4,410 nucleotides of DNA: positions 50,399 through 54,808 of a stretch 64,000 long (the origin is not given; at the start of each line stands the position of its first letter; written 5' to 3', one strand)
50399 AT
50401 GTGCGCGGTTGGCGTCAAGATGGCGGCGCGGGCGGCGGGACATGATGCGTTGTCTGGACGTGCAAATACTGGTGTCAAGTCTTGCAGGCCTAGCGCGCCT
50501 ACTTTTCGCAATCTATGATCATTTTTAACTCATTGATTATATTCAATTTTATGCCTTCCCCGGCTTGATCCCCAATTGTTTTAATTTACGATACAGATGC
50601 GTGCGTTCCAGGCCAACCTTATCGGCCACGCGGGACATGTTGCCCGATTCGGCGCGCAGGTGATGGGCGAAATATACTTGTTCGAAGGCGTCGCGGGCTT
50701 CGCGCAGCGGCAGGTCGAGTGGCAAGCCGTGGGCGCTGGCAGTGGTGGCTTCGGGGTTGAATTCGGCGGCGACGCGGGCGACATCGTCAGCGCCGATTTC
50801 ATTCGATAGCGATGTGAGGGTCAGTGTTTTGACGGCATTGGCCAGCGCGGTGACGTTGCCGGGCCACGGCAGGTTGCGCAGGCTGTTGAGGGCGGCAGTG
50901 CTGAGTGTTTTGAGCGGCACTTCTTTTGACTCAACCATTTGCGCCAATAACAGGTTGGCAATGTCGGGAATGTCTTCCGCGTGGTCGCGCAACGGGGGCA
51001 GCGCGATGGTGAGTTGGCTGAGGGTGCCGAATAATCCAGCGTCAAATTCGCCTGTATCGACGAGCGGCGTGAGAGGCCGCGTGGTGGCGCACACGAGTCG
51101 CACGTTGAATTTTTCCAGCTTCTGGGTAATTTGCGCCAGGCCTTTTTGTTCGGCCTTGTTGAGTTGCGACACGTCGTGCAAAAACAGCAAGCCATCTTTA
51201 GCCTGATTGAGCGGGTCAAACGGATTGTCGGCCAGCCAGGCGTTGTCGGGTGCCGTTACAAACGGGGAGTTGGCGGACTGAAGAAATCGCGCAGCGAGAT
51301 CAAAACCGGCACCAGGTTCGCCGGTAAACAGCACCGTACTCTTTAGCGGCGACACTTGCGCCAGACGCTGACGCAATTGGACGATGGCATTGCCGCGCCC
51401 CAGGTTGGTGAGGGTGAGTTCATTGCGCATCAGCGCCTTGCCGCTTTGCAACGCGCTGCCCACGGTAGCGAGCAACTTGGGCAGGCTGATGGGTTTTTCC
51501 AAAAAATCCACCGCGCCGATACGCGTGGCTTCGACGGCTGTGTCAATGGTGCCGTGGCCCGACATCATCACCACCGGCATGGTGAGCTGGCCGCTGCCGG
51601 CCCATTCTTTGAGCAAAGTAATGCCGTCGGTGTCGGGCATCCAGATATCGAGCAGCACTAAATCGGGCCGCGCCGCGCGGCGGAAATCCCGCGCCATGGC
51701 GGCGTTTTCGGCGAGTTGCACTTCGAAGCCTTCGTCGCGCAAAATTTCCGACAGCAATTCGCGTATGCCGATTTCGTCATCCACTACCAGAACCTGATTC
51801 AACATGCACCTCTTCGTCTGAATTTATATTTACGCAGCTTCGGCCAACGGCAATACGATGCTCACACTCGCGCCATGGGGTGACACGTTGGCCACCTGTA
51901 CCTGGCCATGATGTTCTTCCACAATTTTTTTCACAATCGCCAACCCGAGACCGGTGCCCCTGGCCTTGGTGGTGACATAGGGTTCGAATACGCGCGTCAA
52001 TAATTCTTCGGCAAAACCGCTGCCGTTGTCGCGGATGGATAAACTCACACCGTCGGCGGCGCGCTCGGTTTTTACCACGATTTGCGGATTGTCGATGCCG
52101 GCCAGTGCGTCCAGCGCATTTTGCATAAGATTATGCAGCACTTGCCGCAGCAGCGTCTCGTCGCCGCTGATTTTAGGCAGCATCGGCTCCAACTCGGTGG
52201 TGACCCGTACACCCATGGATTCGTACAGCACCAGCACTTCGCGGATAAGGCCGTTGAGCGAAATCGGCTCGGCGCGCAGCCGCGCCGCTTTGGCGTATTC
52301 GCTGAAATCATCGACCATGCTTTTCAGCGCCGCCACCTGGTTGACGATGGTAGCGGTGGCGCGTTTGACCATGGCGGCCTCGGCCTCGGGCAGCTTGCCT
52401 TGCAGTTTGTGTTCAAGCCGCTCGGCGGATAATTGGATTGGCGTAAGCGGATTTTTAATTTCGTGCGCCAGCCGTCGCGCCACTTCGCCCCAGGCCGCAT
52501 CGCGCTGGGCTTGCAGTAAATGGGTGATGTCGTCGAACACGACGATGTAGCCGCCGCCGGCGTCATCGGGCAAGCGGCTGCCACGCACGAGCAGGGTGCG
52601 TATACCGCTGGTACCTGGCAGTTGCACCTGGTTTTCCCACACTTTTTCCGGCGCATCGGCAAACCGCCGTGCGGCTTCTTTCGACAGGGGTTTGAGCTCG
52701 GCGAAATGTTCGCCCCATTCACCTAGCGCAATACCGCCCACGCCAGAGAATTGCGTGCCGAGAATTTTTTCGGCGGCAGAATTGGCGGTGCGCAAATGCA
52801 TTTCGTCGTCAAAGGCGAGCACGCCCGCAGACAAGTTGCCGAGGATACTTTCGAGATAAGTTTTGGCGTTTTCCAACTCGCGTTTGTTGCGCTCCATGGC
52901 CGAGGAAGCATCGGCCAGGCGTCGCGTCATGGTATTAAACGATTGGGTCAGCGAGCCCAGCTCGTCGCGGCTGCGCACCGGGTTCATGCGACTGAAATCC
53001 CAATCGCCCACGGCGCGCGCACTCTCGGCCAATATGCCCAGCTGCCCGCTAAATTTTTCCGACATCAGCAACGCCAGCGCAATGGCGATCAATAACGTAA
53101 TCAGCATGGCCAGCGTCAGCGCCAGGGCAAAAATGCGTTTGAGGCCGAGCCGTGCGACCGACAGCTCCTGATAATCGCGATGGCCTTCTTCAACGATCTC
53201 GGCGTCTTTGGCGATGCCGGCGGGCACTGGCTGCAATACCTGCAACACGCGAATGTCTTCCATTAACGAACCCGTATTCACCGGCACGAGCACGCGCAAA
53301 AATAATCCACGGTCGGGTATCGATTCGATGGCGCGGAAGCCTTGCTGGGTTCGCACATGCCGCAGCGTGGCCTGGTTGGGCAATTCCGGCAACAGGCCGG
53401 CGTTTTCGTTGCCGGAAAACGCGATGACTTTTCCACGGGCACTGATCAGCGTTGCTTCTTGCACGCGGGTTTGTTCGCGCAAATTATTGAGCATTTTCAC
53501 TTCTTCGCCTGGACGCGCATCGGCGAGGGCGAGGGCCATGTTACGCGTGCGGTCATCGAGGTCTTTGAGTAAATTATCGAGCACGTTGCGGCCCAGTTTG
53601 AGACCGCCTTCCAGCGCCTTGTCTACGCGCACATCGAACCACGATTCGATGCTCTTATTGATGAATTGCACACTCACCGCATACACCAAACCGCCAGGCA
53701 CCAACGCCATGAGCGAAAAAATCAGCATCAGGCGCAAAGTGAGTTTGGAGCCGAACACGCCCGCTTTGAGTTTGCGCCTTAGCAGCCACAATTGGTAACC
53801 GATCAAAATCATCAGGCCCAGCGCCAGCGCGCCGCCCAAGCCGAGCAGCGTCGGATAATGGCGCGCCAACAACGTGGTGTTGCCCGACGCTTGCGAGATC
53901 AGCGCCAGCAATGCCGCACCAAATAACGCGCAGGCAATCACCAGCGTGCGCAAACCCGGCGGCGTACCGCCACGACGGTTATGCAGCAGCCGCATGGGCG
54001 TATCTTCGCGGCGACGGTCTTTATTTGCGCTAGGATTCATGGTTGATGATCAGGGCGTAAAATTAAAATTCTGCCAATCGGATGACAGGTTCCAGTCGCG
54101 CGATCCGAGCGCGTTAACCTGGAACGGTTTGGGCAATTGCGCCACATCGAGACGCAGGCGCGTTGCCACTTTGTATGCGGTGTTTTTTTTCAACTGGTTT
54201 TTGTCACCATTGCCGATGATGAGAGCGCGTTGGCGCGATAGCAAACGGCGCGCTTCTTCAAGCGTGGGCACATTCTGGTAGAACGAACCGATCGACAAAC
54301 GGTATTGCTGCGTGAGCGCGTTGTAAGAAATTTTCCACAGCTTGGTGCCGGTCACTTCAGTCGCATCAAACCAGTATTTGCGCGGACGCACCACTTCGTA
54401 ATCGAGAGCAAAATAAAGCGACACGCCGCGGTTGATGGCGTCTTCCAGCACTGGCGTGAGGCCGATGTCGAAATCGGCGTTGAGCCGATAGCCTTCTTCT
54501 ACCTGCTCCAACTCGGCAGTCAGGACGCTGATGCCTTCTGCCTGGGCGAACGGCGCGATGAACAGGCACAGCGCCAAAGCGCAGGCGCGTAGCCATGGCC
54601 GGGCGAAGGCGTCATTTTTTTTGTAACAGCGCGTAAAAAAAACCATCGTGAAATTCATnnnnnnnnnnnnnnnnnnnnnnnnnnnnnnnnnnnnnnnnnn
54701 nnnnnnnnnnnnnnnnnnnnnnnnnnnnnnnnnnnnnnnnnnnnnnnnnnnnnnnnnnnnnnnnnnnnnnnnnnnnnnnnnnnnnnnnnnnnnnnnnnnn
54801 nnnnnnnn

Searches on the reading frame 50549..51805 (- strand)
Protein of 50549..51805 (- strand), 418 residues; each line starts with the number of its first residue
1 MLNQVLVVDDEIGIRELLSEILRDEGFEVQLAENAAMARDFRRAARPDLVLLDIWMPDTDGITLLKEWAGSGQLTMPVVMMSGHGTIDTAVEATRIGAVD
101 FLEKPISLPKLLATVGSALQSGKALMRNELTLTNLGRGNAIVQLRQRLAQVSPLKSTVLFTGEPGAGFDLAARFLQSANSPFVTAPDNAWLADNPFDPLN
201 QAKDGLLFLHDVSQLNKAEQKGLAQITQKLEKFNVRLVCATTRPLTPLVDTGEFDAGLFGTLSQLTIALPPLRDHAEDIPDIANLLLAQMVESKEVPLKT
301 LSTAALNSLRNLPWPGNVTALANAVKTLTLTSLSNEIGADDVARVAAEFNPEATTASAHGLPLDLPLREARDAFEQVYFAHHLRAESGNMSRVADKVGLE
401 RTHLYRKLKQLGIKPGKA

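Call 13: search_protein_families(library=ncbifam, max_evalue=1e-8, proteins=[window:50549-51805:-])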
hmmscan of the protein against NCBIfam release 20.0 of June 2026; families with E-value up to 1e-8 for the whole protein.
window:50549-51805:- (418 aa): 77 families (the best 25 are shown)
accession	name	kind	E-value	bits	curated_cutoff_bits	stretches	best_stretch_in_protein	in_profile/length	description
NF051870.1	NAssimRespRegNtrX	equivalog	8.8e-79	265.5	600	1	4-413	3-452/452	nitrogen assimilation response regulator NtrX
TIGR01818.1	ntrC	equivalog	7.5e-55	186.5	558.6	2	5-183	1-189/463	nitrogen regulation protein NR(I)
NF047793.1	ResRegPgtA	equivalog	3.8e-52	177.5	650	1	4-413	7-408/414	two-component system response regulator PgtA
NF008469.0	PRK11361.1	equivalog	6.4e-52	176.8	714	2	3-176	5-187/461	acetoacetate metabolism transcriptional regulator AtoC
NF011695.0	PRK15115.1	equivalog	5e-43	147.5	763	2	232-409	268-434/445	two-component system response regulator GlrR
TIGR02915.1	PEP_resp_reg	equivalog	4.2e-42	144.5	502.6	2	232-414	272-445/445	PEP-CTERM-box response regulator transcription factor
NF041946.1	LuxO_transreg_Vib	equivalog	2.6e-41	141.9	800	2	8-179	2-180/463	quorum-sensing sigma-54 dependent transcriptional regulator LuxO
NF007689.0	PRK10365.1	equivalog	7.7e-41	140.3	760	2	4-178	7-185/441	sigma-54-dependent response regulator transcription factor ZraR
NF008176.1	PRK10923.1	equivalog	8.8e-41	140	620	2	4-186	5-191/469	nitrogen regulation protein NR(I)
NF049963.1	RespRegFlgRCampy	domain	8e-30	104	750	2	228-342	263-377/429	fla regulon two-component system response regulator FlgR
NF041552.1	TF_PrdR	equivalog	2e-28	99.1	795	1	228-410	396-575/577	sigma-54 dependent transcriptional regulator PrdR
NF003451.0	PRK05022.1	equivalog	1.4e-27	96.6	476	1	228-414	319-511/512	nitric oxide reductase transcriptional regulator NorR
TIGR02329.1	propionate_PrpR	equivalog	2.6e-27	95.6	499.2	1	232-409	346-525/526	propionate catabolism operon regulatory protein PrpR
NF006900.1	PRK09390.1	equivalog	1.1e-26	93.6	255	1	4-135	6-136/203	response regulator FixJ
TIGR01817.1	nifA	equivalog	2.9e-26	92.3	528.85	1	232-357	329-453/534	nif-specific transcriptional activator NifA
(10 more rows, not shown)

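Call 41: find_homologous_proteins(query=window:50549-51805:-, max_evalue=1e-100)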
Query window:50549-51805:- (418 aa): 5413 proteins with E <= 1e-100 among 8000 candidates; the best 120 are listed.
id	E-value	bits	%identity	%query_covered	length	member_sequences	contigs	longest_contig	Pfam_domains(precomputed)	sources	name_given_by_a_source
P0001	1.1e-268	909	100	100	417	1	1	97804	PF00158.33,PF25601.2,PF02954.26,PF14532.13,PF00072.31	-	-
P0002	2.4e-222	756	81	100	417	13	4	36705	PF00158.33,PF25601.2,PF02954.26,PF14532.13,PF00072.31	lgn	-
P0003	2.6e-221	753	81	100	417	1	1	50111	PF00158.33,PF25601.2,PF02954.26,PF14532.13,PF00072.31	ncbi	-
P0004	1.7e-219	747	81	100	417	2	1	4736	PF00158.33,PF25601.2,PF02954.26,PF14532.13,PF00072.31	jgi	jgi:two-component system, NtrC family, nitrogen regulation response regulator NtrX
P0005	2.5e-178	611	67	99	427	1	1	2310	PF00158.33,PF25601.2,PF02954.26,PF14532.13,PF00072.31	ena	-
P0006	4.1e-178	611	68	99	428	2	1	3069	PF00158.33,PF25601.2,PF02954.26,PF14532.13,PF00072.31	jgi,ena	-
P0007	5.0e-178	610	67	100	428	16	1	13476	PF00158.33,PF25601.2,PF02954.26,PF14532.13,PF00072.31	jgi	-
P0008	6.7e-178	610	67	99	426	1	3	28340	PF00158.33,PF25601.2,PF02954.26,PF14532.13,PF00072.31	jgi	jgi:DNA-binding NtrC family response regulator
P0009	9.4e-178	609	67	99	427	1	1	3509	PF00158.33,PF25601.2,PF02954.26,PF14532.13,PF00072.31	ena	-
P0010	1.3e-177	609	67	99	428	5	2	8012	PF00158.33,PF25601.2,PF02954.26,PF14532.13,PF00072.31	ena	-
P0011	2.2e-177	608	67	99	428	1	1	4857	PF00158.33,PF25601.2,PF02954.26,PF14532.13,PF00072.31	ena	-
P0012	2.3e-177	608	67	99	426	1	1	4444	PF00158.33,PF25601.2,PF02954.26,PF14532.13,PF00072.31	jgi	jgi:DNA-binding NtrC family response regulator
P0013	2.3e-177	608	67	99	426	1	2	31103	PF00158.33,PF25601.2,PF02954.26,PF14532.13,PF00072.31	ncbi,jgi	ncbi:MAG TPA: sigma-54 dependent transcriptional regulator [Usitatibacter sp.]|jgi:DNA-binding NtrC 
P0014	2.3e-177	608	67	99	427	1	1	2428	PF00158.33,PF25601.2,PF02954.26,PF14532.13,PF00072.31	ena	-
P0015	2.4e-177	608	67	99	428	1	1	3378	PF00158.33,PF25601.2,PF02954.26,PF14532.13,PF00072.31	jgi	-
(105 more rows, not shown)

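Call 42: find_encoding_contigs(protein=P0003, flank=10000, max_places=3)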
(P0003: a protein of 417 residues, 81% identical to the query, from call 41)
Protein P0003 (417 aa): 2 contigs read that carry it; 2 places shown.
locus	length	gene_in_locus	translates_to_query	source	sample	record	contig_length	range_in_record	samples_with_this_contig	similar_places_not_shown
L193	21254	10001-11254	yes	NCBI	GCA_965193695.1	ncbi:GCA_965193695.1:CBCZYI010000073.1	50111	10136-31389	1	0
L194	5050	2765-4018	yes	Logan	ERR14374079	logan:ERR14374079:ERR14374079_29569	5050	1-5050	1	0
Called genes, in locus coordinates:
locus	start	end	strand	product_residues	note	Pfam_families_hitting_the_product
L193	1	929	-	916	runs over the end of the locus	PF01751:Toprim, PF01131:Topoisom_bac, PF01396:Zn_ribbon_Top1, PF13368:Toprim_C_rpt, PF07382:HC2 (weak)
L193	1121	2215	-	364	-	PF02481:DNA_processg_A, PF17782:WHD_DprA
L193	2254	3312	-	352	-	PF01476:LysM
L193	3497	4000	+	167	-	PF01327:Pep_deformylase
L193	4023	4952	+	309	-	PF00551:Formyl_trans_N, PF02911:Formyl_trans_C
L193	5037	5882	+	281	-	PF01435:Peptidase_M48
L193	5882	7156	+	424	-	PF01029:NusB, PF22458:RsmF-B_ferredox, PF01189:Methyltr_RsmB-F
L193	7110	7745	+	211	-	PF14334:DUF4390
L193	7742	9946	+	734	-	PF19312:NtrY_N (weak), PF00672:HAMP, PF00512:HisKA, PF02518:HATPase_c, PF14501:HATPase_c_5 (weak)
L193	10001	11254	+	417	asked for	PF00072:Response_reg, PF00158:Sigma54_activat (faint), PF14532:Sigma54_activ_2, PF25601:AAA_lid_14, PF02954:HTH_8 (weak)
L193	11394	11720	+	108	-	PF13424:TPR_12 (faint), PF00515:TPR_1 (faint), PF07719:TPR_2 (faint), PF13181:TPR_8 (faint), PF13428:TPR_14 (faint), PF13432:TPR_16, PF14559:TPR_19 (weak), PF21033:RMD1-3 (weak), +1 more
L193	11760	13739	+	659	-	PF13520:AA_permease_2, PF00324:AA_permease (weak)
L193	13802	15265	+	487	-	PF00483:NTP_transferase, PF12804:NTP_transf_3 (weak), PF22640:ManC_GMP_beta-helix, PF01050:MannoseP_isomer, PF07883:Cupin_2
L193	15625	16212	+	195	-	PF02563:Poly_export, PF10531:SLBB, PF22461:SLBB_2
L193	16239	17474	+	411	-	-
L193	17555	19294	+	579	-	-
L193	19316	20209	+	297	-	PF10609:ParA (weak), PF13614:AAA_31, PF01656:CbiA (weak)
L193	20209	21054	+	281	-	PF13191:AAA_16, PF13604:AAA_30 (weak), PF09848:SLFN-g3_helicase, PF13173:AAA_14 (weak), PF13245:AAA_19 (weak), PF13401:AAA_22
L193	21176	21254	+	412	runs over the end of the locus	PF04932:Wzy_C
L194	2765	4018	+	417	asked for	PF00072:Response_reg, PF00158:Sigma54_activat (faint), PF14532:Sigma54_activ_2, PF25601:AAA_lid_14, PF02954:HTH_8 (weak)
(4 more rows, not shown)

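Call 43: find_encoding_contigs(protein=P0002, flank=10000, max_places=4)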
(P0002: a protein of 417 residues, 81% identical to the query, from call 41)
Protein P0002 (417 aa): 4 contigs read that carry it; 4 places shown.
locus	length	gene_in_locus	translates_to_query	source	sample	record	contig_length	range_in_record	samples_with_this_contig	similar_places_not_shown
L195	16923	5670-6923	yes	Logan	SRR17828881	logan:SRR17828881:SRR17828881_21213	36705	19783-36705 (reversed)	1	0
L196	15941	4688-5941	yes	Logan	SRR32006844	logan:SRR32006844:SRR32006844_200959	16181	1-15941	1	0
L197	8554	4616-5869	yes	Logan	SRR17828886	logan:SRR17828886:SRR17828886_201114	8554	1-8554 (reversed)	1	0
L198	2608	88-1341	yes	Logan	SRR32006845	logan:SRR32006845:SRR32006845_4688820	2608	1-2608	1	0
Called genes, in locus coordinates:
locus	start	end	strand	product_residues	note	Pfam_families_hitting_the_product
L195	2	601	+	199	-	?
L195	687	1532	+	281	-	PF01435:Peptidase_M48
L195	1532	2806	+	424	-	PF01029:NusB, PF22458:RsmF-B_ferredox, PF01189:Methyltr_RsmB-F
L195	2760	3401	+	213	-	PF14334:DUF4390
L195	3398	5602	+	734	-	PF19312:NtrY_N (faint), PF08448:PAS_4 (faint), PF00672:HAMP, PF00512:HisKA, PF02518:HATPase_c, PF14501:HATPase_c_5 (weak)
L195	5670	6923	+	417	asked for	PF00072:Response_reg, PF00158:Sigma54_activat (faint), PF14532:Sigma54_activ_2, PF25601:AAA_lid_14, PF02954:HTH_8 (weak)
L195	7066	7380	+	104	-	PF13431:TPR_17 (faint), PF13424:TPR_12 (faint), PF00515:TPR_1 (faint), PF07719:TPR_2 (faint), PF13181:TPR_8 (faint), PF13432:TPR_16, PF21033:RMD1-3 (weak), PF14559:TPR_19, +1 more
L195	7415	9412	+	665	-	PF13520:AA_permease_2, PF00324:AA_permease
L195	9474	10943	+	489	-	PF00483:NTP_transferase, PF12804:NTP_transf_3 (weak), PF22640:ManC_GMP_beta-helix, PF01050:MannoseP_isomer, PF07883:Cupin_2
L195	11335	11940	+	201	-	PF02563:Poly_export, PF10531:SLBB, PF22461:SLBB_2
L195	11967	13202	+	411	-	PF10677:DUF2490 (faint)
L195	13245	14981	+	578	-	-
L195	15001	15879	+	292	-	PF10609:ParA (weak), PF13614:AAA_31, PF01656:CbiA (weak)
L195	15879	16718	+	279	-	PF13191:AAA_16, PF13604:AAA_30 (weak), PF09848:SLFN-g3_helicase, PF13173:AAA_14 (weak), PF13245:AAA_19, PF13401:AAA_22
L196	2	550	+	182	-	?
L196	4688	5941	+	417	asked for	PF00072:Response_reg, PF00158:Sigma54_activat (faint), PF14532:Sigma54_activ_2, PF25601:AAA_lid_14, PF02954:HTH_8 (weak)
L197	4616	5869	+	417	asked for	PF00072:Response_reg, PF00158:Sigma54_activat (faint), PF14532:Sigma54_activ_2, PF25601:AAA_lid_14, PF02954:HTH_8 (weak)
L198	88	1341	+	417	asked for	PF00072:Response_reg, PF00158:Sigma54_activat (faint), PF14532:Sigma54_activ_2, PF25601:AAA_lid_14, PF02954:HTH_8 (weak)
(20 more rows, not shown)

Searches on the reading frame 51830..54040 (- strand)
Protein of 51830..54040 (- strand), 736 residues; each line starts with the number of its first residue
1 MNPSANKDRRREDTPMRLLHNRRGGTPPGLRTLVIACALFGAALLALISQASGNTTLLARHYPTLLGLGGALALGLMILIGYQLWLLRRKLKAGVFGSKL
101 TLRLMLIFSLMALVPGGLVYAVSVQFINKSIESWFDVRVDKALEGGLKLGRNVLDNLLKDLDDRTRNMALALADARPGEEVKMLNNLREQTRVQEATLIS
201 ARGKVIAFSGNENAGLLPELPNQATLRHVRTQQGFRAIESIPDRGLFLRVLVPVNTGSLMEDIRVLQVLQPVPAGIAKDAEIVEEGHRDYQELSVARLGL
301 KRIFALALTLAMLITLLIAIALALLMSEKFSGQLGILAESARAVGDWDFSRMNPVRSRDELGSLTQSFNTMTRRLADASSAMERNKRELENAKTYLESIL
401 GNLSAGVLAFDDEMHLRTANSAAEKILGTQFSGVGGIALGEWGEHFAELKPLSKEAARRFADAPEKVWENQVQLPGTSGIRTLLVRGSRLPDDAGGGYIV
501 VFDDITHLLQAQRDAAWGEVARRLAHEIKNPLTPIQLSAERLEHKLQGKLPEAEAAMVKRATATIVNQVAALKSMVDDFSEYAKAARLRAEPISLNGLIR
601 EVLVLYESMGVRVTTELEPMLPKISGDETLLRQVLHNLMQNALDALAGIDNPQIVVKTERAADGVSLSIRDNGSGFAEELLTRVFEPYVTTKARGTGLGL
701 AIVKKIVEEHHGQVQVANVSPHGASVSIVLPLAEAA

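Call 13: search_protein_families(library=ncbifam, max_evalue=1e-8, proteins=[window:51830-54040:-])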
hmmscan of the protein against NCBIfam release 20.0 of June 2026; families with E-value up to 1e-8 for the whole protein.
window:51830-54040:- (736 aa): 75 families (the best 25 are shown)
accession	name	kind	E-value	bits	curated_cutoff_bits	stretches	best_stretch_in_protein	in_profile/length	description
NF008468.0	PRK11360.1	equivalog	7.7e-69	232.6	646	1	309-734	199-610/616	two-component system sensor histidine kinase AtoS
NF047496.1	HK_LIC11548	equivalog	7.2e-66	223.2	750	2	507-732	350-589/589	LIC_11548 family sensor histidine kinase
NF033092.0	HK_WalK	equivalog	6.8e-46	157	725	1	101-732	6-594/594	cell wall metabolism sensor histidine kinase WalK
NF007688.0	PRK10364.1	equivalog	3.6e-40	138.1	479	1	513-733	236-452/460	two-component system sensor histidine kinase ZraS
NF046044.1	PnpS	equivalog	2.3e-36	125.6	400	1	343-731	11-390/390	two-component system histidine kinase PnpS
NF008312.0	PRK11100.1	equivalog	2.1e-34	119.2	356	1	522-732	261-474/477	two-component system sensor histidine kinase CreC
NF007004.0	PRK09467.1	equivalog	9.3e-31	107.1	415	1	525-733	240-437/440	two-component system sensor histidine kinase EnvZ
NF052574.1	HisKinEspCMyxo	equivalog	6.4e-30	104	1200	1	506-735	406-640/785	serine histidine kinase EspC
TIGR02966.1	phoR_proteo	equivalog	1.6e-29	103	334.2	1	391-728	3-331/333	phosphate regulon sensor histidine kinase PhoR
NF010411.0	PRK13837.1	equivalog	2.8e-29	101.7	647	1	508-734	441-677/828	two-component system VirA-like sensor kinase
NF008293.1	PRK11073.1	equivalog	1.7e-28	99.8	240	1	395-732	8-347/349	nitrogen regulation protein NR(II)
NF047794.1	HisKinPtgB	equivalog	3.6e-27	94.9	1000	1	507-726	432-649/656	two-component system sensor histidine kinase PgtB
NF053867.1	SprKinKinDBac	equivalog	6.5e-27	94.1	775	1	516-734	285-499/500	sporulation kinase KinD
NF045911.1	TCSHisKinNblS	equivalog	7.9e-27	93.8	1000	1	309-718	183-606/621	two-component system sensor histidine kinase NblS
NF006800.0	PRK09303.1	equivalog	4.6e-26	91.7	342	1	519-733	153-378/383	histidine kinase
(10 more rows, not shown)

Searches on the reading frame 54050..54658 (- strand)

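Call 13: search_protein_families(library=ncbifam, max_evalue=1e-8, proteins=[window:54050-54658:-])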
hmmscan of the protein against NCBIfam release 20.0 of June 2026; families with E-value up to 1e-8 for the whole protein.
window:54050-54658:- (202 aa): 0 families

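Call 37: search_protein_families(library=pfam, max_evalue=0.01, proteins=[window:54050-54658:-])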
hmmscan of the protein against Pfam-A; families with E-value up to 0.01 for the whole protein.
window:54050-54658:- (202 aa): 2 families
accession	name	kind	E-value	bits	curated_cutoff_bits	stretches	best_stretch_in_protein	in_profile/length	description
PF14334.11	DUF4390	-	1.7e-46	158.1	27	1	40-198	1-160/161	Domain of unknown function (DUF4390)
PF13356.12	Arm-DNA-bind_3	-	2.8e-05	24.6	27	1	102-158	27-81/83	Arm DNA-binding domain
